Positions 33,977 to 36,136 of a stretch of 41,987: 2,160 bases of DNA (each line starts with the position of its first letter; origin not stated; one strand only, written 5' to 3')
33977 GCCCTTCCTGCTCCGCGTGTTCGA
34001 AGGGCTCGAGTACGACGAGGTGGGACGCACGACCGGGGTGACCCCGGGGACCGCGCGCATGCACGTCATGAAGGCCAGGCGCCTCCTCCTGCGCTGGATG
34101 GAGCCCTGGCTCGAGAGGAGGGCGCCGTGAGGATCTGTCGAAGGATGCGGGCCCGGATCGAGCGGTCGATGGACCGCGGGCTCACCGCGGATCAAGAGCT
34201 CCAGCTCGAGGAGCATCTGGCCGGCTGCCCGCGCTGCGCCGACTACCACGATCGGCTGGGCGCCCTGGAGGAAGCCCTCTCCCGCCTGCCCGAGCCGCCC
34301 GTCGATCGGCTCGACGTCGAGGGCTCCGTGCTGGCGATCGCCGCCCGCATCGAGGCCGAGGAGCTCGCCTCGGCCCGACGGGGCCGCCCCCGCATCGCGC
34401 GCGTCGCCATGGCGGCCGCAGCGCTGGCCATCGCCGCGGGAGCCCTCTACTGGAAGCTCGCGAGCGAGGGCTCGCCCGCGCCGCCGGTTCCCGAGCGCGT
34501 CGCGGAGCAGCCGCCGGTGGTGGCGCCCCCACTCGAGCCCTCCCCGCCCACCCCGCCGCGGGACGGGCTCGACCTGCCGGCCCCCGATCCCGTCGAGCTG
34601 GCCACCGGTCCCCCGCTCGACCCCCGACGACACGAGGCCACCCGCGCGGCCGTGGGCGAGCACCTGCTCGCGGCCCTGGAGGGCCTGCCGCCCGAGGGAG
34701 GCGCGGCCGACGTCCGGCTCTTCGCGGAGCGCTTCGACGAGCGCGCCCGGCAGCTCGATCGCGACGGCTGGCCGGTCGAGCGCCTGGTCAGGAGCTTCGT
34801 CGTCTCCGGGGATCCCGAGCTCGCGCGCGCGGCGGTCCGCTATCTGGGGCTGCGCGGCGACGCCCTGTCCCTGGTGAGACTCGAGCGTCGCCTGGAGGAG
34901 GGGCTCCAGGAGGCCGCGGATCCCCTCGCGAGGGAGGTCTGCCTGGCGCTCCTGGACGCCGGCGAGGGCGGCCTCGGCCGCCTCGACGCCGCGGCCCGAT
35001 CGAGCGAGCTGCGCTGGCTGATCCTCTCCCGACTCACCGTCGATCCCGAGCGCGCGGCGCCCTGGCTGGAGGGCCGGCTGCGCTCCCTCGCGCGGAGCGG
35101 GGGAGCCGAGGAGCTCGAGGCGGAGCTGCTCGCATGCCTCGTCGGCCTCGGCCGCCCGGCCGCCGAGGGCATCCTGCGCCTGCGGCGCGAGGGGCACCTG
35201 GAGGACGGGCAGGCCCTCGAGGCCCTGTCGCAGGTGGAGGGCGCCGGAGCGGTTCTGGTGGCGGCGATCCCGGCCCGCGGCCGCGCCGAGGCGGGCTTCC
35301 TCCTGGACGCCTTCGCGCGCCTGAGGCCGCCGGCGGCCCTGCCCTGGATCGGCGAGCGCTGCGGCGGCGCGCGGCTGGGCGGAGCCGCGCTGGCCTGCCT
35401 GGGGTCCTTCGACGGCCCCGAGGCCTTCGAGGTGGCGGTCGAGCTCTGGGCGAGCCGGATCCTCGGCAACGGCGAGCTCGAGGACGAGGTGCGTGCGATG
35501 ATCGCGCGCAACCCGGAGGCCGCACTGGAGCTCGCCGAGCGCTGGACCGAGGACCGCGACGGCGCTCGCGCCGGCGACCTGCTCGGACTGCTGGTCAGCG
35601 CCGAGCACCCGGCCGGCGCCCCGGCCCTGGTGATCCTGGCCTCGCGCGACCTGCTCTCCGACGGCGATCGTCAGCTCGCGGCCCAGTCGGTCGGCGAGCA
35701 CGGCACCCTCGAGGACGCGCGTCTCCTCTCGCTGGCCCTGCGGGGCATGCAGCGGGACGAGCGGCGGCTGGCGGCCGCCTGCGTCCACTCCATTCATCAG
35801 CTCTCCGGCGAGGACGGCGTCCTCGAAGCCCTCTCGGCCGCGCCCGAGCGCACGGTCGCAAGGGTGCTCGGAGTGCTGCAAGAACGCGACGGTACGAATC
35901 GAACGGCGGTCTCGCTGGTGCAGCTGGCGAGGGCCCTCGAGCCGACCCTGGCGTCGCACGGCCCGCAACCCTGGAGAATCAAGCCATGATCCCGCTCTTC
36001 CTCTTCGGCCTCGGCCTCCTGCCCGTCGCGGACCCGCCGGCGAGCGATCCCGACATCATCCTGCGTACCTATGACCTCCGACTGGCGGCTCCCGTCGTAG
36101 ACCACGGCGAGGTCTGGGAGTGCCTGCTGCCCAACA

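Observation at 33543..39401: ECF sigma / ZAS–TM–HEAT anti-sigma / secreted 597-aa unknown protein / secreted HEAT–vWA protein module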

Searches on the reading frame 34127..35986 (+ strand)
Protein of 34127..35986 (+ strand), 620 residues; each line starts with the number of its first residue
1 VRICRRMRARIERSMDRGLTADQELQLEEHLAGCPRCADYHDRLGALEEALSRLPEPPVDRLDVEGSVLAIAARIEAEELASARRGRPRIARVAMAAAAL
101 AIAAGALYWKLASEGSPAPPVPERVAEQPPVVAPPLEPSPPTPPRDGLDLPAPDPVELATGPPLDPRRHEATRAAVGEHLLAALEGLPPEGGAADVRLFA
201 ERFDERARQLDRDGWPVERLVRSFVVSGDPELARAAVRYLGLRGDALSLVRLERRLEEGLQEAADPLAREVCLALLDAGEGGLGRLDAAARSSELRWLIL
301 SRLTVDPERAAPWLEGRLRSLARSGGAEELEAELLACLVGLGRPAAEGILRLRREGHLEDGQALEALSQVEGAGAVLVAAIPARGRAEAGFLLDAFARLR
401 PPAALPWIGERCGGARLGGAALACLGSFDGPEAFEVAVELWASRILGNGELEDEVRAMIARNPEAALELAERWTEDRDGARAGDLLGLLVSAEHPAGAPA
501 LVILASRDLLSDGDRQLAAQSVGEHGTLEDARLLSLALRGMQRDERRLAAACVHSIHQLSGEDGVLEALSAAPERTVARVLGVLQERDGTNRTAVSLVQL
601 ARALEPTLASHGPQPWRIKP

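Call 7: search_protein_families(library=pfam, proteins=[window:34127-35986:+], max_evalue=1)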
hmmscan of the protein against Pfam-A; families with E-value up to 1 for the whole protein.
window:34127-35986:+ (620 aa): 1 family
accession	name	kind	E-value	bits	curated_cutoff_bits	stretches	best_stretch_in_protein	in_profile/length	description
PF13490.11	zf-HC2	-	6.9e-06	26.5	22.2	1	4-38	1-35/35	Putative zinc-finger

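Call 8: search_protein_families(library=ncbifam, proteins=[window:34127-35986:+], max_evalue=1)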
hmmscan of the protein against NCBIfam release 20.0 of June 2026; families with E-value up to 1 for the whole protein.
window:34127-35986:+ (620 aa): 3 families
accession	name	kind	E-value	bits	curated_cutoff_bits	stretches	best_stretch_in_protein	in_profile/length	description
NF052368.1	antisigmaE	subfamily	8.6e-07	28.7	50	1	1-44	1-44/48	anti-sigma factor family protein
NF052375.1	antisigma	equivalog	2.2e-06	27.9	100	1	19-126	10-121/217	anti-sigma factor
TIGR03988.1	antisig_RsrA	equivalog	0.00075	19.6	62.5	1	4-42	2-40/77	mycothiol system anti-sigma-R factor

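Call 40: find_homologous_proteins(query=window:34127-35986:+)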
Query window:34127-35986:+ (620 aa): 3 proteins with E <= 0.001 among 8000 candidates.
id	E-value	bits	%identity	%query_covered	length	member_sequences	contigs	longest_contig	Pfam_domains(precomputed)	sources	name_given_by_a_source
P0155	0.0e+0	1244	95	100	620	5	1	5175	PF13490.12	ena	-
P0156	1.9e-62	230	37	100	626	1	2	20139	-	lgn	-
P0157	8.4e-39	152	35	98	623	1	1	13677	-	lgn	-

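Call 43: search_protein_families(library=pfam, alignment_id=A3, max_evalue=1)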
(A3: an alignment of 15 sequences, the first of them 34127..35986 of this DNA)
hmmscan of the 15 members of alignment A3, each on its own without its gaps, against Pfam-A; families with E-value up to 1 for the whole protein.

A. member 1, window:34127-35986:+ (620 aa): 1 family
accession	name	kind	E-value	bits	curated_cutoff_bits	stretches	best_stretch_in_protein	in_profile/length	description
PF13490.11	zf-HC2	-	6.9e-06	26.5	22.2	1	4-38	1-35/35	Putative zinc-finger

B. families by the number of members that match (of 15 scanned): 12 families
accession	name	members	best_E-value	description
PF13490.11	zf-HC2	15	1.9e-08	Putative zinc-finger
PF13646.12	HEAT_2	5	1.1e-16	HEAT repeats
PF03130.22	HEAT_PBS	3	0.00068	PBS lyase HEAT-like repeat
PF00514.29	Arm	1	0.00013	Armadillo/beta-catenin-like repeat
PF02985.28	HEAT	1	0.00021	HEAT repeat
PF04012.17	PspA_IM30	1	0.017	PspA/IM30 family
PF11859.13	DUF3379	1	0.02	Protein of unknown function (DUF3379)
PF11838.14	ERAP1_C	1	0.048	ERAP1-like C-terminal domain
PF11791.14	Aconitase_B_N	1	0.053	Aconitate B N-terminal domain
PF14237.11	GYF_2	1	0.15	GYF domain 2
PF21011.2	CetZ_C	1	0.16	Tubulin-like CetZ, C-terminal domain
PF23311.1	DUF7084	1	0.46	Domain of unknown function (DUF7084)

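Call 44: search_solved_structures(query=A3, max_evalue=1)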
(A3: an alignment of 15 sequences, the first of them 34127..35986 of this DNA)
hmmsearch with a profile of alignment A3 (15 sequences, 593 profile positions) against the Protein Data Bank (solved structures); distinct sequences matched with E-value up to 1: 25.
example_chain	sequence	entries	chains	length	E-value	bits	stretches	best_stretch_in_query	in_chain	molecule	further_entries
9sah_A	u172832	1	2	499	1.6e-27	100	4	202-331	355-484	E4-NB2 synthetic fusion protein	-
6ft5_A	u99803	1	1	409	6.3e-17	65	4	206-290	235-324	alphaRep A3_A3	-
6fsq_A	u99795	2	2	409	7e-17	64.9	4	206-289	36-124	alphaRep A3_bGFPD | A3_bGFPD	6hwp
4zv6_A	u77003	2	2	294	1.9e-15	60.1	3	201-290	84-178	AlphaRep-7 | alpha-Rep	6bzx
9rhz_A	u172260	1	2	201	6e-14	55.2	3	201-290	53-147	ALPHAREP bE5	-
4xl5_C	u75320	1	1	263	9.9e-14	54.5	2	201-290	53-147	bGFP-A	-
8aw4_A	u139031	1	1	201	5.2e-12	48.8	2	201-291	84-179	ALPHAREP bB-E3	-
7p0h_A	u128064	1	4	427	5.4e-11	45.4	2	201-291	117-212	Helicobacter pylori ComF fused to an artificial alphaREP crystallization helper (named B2)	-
6gwc_C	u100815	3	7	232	7.2e-11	45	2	205-291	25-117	iE5 ALPHAREP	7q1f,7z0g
6gx7_E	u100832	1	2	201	4.9e-10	42.3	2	201-291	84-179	iiiA5 ALPHAREP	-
6gwd_G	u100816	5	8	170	1.6e-09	40.6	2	201-291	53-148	iiH5 ALPHAREP | iih5 Alpha Repeating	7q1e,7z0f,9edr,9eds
3ltm_A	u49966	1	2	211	2.5e-09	39.9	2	191-290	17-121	Alpha-Rep4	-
3ltj_A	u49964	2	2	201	3.7e-09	39.4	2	206-290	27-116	AlphaRep-4 | bA3-2: binder of A3 protein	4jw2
5dcq_A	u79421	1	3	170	1.6e-08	37.3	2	201-263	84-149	artificial repeat proteins (alphaREP3)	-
8aw4_B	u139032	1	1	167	3.7e-08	36.1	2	202-263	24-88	ALPHAREP bGFPD-YY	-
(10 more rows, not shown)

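Call 58: find_encoding_contigs(protein=P0156, flank=9000, max_places=2)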
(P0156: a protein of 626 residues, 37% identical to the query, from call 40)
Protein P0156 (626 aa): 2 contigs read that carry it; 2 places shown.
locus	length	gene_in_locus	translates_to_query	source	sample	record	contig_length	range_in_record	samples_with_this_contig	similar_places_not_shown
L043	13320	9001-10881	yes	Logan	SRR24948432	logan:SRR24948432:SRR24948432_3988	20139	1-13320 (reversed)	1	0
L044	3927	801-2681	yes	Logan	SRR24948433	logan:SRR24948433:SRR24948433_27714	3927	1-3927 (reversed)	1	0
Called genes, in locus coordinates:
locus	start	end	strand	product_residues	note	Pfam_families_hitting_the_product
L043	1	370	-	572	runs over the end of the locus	PF06439:3keto-disac_hyd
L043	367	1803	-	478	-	PF07394:DUF1501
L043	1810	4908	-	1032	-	PF07635:PSCyt1, PF07583:PSCyt2, PF07587:PSD1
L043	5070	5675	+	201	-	PF04542:Sigma70_r2, PF08281:Sigma70_r4_2, PF04545:Sigma70_r4 (faint)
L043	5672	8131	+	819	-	PF13517:FG-GAP_3 (weak), PF16743:PliI (faint), PF01839:FG-GAP (faint), PF13517:FG-GAP_3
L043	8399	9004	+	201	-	PF04542:Sigma70_r2, PF08281:Sigma70_r4_2, PF04545:Sigma70_r4 (weak)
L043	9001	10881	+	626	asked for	-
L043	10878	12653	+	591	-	-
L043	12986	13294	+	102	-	-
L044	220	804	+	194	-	PF04542:Sigma70_r2, PF08281:Sigma70_r4_2, PF04545:Sigma70_r4 (weak)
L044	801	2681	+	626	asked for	-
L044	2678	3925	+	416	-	?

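Call 59: find_encoding_contigs(protein=P0157, flank=9000, max_places=2)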
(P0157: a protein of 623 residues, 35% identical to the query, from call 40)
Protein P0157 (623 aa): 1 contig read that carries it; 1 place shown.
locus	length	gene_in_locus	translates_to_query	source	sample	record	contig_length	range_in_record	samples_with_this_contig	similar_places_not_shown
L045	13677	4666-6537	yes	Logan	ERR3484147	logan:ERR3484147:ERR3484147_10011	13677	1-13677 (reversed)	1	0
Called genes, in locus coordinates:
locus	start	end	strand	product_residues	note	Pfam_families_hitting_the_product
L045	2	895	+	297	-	?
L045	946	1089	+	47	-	-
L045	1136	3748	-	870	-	PF02369:Big_1 (faint), PF10670:DUF4198 (faint), PF13620:CarboxypepD_reg (faint)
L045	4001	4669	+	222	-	PF04542:Sigma70_r2, PF08281:Sigma70_r4_2, PF04545:Sigma70_r4 (faint)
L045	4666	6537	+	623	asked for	-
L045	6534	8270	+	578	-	-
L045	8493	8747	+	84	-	-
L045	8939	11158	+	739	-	PF03176:MMPL, PF02460:Patched, PF12349:Sterol-sensing (weak), PF00873:ACR_tran (weak), PF03176:MMPL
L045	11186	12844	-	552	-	-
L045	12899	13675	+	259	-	?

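Call 79: predict_structure(alignment_id=A4)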
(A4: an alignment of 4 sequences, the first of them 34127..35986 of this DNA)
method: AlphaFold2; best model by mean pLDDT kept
length: 620 residues; sequences in the alignment: 4
mean_pLDDT: 69.8   pTM: 0.55
mean pLDDT of the five models: 69.8, 69.6, 68.6, 68.3, 67.0
residues with pLDDT >= 90: 145; 70-90: 224; 50-70: 69; < 50: 182
segments of 3 or more residues with pLDDT < 50: 51-65, 81-162, 544-620
pLDDT, mean of each block of 10 residues (from residue 1): 59 54 77 76 63 42 47 54 43 39 39 37 37 41 38 42 69 91 77 70 90 86 86 88 81 80 69 82 82 78 78 89 81 90 91 93 95 91 78 94 93 84 92 94 80 92 94 92 93 89 85 79 72 62 48 42 42 45 41 37 41 35
secondary structure, 60 per line:
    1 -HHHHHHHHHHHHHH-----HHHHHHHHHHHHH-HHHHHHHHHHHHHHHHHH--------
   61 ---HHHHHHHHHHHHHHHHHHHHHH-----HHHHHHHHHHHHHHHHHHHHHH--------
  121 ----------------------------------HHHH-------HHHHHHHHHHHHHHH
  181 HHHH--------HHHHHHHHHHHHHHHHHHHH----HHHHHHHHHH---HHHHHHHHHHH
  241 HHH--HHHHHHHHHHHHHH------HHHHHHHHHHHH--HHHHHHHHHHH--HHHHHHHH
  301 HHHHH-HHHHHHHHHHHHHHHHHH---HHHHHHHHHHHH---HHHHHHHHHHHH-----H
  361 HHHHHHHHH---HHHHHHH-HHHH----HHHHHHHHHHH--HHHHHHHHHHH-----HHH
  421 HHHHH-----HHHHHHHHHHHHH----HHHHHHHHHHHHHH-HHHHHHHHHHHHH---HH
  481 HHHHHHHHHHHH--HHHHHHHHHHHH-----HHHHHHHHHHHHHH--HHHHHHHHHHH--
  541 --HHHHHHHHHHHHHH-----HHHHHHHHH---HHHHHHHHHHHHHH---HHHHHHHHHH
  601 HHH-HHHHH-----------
elements in order: H2-15 H21-33 H35-52 H64-85 H91-112 H155-158 H166-184 H193-212 H217-226 H230-243 H246-259 H266-277 H280-290 H293-305 H307-324 H328-339 H343-354 H360-369 H373-379 H381-384 H389-399 H402-412 H418-425 H431-443 H448-461 H463-475 H479-492 H495-506 H512-525 H528-538 H543-556 H562-570 H574-587 H591-603 H605-609
